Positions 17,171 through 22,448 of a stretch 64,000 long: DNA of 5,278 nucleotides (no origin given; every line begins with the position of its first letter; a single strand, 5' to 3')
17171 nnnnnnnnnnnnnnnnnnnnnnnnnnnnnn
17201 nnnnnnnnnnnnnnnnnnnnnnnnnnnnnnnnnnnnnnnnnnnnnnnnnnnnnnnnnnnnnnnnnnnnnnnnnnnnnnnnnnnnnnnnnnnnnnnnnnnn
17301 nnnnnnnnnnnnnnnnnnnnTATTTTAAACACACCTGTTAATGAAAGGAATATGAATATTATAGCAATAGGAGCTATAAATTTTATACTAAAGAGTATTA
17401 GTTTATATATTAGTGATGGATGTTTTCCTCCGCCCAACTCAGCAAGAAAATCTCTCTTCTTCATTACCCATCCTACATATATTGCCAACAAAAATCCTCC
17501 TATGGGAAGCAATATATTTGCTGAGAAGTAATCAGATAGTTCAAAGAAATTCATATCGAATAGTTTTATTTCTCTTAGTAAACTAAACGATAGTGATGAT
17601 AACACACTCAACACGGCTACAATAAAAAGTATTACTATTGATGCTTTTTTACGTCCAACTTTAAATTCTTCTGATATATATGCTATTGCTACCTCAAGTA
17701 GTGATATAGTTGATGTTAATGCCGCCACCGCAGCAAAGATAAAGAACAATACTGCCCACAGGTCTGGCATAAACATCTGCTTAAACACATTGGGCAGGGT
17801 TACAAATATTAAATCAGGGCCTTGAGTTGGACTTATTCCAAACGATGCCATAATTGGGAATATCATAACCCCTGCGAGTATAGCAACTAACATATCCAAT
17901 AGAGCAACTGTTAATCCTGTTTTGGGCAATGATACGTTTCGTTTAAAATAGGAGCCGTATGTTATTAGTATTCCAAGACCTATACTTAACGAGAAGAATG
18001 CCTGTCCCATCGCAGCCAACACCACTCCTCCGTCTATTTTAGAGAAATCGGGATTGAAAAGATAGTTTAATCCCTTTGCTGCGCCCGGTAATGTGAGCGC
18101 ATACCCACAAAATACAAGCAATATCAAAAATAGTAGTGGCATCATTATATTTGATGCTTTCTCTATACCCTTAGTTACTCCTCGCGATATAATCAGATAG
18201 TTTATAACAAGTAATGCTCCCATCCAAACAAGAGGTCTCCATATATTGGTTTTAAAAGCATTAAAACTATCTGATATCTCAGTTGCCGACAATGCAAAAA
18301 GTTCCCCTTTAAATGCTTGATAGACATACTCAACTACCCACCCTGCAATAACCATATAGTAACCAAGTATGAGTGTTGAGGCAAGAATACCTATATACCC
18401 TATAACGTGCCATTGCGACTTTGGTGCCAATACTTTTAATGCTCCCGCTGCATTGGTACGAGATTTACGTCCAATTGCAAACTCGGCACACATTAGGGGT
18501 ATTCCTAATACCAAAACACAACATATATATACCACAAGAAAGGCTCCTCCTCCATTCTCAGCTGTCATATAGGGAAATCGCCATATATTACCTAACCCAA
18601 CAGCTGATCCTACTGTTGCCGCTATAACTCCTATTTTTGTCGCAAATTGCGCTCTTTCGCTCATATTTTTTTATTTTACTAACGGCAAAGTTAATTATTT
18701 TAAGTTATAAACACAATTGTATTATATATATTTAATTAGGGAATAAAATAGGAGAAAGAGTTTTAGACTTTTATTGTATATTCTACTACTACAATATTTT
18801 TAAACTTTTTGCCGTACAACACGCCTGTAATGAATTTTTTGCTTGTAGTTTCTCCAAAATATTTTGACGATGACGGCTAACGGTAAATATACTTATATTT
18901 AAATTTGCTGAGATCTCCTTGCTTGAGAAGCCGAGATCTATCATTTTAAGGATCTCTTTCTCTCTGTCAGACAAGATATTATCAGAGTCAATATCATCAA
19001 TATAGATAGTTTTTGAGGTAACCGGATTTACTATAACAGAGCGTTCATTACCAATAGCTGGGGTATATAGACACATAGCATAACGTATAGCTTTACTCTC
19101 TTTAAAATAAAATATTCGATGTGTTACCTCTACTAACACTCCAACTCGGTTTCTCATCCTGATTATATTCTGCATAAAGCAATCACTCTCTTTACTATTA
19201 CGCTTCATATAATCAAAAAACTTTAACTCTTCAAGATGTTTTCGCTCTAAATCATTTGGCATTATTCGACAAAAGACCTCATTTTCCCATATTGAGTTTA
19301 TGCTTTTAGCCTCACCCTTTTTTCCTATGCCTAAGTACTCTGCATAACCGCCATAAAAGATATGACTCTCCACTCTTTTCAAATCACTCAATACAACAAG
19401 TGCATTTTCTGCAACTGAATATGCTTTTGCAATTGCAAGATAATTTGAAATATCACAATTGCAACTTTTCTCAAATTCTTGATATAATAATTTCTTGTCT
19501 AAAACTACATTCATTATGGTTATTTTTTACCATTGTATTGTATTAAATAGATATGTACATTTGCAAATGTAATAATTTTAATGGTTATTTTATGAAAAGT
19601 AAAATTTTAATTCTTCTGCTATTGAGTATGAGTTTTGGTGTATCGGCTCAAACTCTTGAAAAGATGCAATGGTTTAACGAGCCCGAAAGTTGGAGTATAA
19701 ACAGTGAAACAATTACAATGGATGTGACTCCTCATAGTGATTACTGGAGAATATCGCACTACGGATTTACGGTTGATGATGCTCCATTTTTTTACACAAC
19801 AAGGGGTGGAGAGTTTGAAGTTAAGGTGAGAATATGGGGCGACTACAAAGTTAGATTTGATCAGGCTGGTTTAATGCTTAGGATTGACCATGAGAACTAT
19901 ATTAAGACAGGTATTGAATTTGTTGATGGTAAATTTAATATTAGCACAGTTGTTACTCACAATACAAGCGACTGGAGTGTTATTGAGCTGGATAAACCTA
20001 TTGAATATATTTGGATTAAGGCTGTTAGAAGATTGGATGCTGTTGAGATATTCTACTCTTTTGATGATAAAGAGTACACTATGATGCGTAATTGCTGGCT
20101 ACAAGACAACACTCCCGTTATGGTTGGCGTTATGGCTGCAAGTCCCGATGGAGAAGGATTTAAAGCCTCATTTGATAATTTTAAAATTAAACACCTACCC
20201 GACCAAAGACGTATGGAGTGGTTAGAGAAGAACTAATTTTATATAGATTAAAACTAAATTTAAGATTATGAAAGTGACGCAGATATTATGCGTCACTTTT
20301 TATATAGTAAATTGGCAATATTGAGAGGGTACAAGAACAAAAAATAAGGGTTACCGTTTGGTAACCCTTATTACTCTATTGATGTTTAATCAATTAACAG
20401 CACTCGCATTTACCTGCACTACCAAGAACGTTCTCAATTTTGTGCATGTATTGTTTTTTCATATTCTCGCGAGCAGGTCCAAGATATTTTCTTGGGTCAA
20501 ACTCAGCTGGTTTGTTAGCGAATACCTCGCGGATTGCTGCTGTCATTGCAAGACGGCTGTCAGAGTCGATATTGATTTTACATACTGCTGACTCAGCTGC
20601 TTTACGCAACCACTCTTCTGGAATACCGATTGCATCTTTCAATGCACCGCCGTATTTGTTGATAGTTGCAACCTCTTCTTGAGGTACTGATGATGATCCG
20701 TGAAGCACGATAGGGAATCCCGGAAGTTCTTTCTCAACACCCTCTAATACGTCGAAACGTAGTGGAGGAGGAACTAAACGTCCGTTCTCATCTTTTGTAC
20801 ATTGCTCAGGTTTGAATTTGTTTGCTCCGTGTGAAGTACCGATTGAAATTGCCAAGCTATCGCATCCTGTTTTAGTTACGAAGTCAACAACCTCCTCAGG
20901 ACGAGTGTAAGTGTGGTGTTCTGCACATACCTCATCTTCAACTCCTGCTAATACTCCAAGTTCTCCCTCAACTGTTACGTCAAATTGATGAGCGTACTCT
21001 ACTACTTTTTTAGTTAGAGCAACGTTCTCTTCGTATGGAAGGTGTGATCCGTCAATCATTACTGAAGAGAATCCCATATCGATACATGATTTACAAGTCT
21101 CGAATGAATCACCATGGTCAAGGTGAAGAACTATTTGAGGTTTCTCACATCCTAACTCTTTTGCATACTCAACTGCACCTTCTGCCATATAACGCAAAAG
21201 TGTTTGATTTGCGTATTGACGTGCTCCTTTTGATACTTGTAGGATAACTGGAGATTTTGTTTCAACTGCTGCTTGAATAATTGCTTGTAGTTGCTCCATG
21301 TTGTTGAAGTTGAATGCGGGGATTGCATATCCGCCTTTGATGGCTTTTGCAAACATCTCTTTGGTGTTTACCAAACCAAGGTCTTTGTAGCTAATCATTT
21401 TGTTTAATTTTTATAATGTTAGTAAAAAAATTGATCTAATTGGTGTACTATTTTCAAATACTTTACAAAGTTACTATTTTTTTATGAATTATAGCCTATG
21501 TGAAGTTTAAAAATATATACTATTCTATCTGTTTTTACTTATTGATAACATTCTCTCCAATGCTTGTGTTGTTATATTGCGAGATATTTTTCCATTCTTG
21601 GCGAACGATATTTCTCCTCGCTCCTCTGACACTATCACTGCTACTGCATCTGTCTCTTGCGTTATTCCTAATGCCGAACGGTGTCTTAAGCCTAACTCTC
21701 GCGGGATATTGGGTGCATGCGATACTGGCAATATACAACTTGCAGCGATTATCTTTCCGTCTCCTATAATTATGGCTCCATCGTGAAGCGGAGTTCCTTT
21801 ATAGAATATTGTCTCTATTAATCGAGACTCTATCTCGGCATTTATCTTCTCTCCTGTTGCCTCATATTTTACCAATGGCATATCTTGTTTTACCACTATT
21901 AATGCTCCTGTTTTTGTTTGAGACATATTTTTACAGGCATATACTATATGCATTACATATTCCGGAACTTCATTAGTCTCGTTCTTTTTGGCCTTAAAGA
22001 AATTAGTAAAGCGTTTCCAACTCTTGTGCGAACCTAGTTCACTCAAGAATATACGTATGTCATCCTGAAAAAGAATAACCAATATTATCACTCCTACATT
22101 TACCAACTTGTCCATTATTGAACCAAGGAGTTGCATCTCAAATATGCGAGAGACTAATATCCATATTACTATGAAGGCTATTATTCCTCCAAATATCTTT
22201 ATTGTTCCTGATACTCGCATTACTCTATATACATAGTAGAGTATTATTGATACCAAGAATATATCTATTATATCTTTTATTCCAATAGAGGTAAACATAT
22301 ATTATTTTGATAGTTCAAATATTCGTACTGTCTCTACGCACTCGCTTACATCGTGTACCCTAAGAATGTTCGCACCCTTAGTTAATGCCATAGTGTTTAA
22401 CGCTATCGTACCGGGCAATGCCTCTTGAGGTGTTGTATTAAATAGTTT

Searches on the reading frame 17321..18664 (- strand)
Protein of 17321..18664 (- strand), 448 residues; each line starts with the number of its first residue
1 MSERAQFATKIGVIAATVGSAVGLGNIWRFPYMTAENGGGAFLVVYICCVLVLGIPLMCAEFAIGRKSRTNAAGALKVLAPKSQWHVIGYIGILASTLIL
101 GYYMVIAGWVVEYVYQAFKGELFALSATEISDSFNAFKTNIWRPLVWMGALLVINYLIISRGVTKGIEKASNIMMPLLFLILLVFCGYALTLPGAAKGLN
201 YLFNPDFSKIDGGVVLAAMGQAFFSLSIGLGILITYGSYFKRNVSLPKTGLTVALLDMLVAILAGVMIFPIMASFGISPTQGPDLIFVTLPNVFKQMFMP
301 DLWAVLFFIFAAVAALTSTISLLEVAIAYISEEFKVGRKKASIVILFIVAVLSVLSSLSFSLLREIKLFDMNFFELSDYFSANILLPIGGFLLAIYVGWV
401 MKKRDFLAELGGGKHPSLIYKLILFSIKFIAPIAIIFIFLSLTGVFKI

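Call 49: search_protein_families(library=pfam, proteins=[window:17321-18664:-], max_evalue=0.00001)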
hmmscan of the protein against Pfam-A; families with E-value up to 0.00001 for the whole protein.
window:17321-18664:- (448 aa): 1 family
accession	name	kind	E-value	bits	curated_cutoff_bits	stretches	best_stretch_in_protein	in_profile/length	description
PF00209.24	SNF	-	1.3e-68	232.5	27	2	148-441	180-479/524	Sodium:neurotransmitter symporter family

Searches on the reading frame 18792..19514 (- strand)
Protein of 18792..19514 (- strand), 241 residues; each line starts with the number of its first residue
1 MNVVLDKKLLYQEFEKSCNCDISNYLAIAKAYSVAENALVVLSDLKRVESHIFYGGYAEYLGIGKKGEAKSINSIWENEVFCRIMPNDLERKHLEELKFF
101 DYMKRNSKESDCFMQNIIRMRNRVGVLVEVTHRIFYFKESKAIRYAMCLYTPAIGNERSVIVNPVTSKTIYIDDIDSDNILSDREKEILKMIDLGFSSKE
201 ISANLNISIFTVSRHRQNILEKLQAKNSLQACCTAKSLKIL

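Call 49: search_protein_families(library=pfam, proteins=[window:18792-19514:-], max_evalue=0.00001)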
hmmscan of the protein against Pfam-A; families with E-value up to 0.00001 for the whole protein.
window:18792-19514:- (241 aa): 1 family
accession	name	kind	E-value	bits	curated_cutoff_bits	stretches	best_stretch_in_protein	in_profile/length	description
PF00196.25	GerE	-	6.4e-17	61.4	23.5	1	180-234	2-56/57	Bacterial regulatory proteins, luxR family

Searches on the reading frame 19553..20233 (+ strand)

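Call 51: search_protein_families(library=pfam, proteins=[window:19553-20233:+], max_evalue=0.00001)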
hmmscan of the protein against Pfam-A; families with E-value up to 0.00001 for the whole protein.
window:19553-20233:+ (227 aa): 2 families
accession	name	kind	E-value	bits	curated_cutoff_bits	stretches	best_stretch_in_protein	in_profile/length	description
PF07081.18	DUF1349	-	8.8e-65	218.2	32.4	1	40-214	1-178/179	Protein of unknown function (DUF1349)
PF17851.8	GH43_C2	-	1.1e-06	28.9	22.7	1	88-213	60-203/203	Beta xylosidase C-terminal Concanavalin A-like domain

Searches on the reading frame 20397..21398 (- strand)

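Call 51: search_protein_families(library=pfam, proteins=[window:20397-21398:-], max_evalue=0.00001)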
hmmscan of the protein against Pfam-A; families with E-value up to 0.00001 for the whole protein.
window:20397-21398:- (334 aa): 1 family
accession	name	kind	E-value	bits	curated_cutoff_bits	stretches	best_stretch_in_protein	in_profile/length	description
PF01116.26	F_bP_aldolase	-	2.2e-99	332.9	25.5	1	10-330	1-277/277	Fructose-bisphosphate aldolase class-II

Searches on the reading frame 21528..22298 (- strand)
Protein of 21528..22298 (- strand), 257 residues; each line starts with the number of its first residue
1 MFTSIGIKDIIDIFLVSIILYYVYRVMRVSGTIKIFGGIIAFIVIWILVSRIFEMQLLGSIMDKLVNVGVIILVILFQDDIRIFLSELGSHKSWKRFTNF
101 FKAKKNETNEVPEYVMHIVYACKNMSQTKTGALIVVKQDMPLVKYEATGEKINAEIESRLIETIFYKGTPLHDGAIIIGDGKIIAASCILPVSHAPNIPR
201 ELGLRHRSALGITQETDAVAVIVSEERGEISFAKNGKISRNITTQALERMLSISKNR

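Call 51: search_protein_families(library=pfam, proteins=[window:21528-22298:-], max_evalue=0.00001)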
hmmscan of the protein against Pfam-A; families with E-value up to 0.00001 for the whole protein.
window:21528-22298:- (257 aa): 2 families
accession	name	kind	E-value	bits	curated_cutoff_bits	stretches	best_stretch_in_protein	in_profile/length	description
PF02457.21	DAC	-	2.2e-43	147.1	27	1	121-238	3-119/119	DisA bacterial checkpoint controller nucleotide-binding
PF19293.4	CdaA_N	-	2.9e-33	114.3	23.8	1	1-81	1-81/81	CdaA N-terminal transmembrane domain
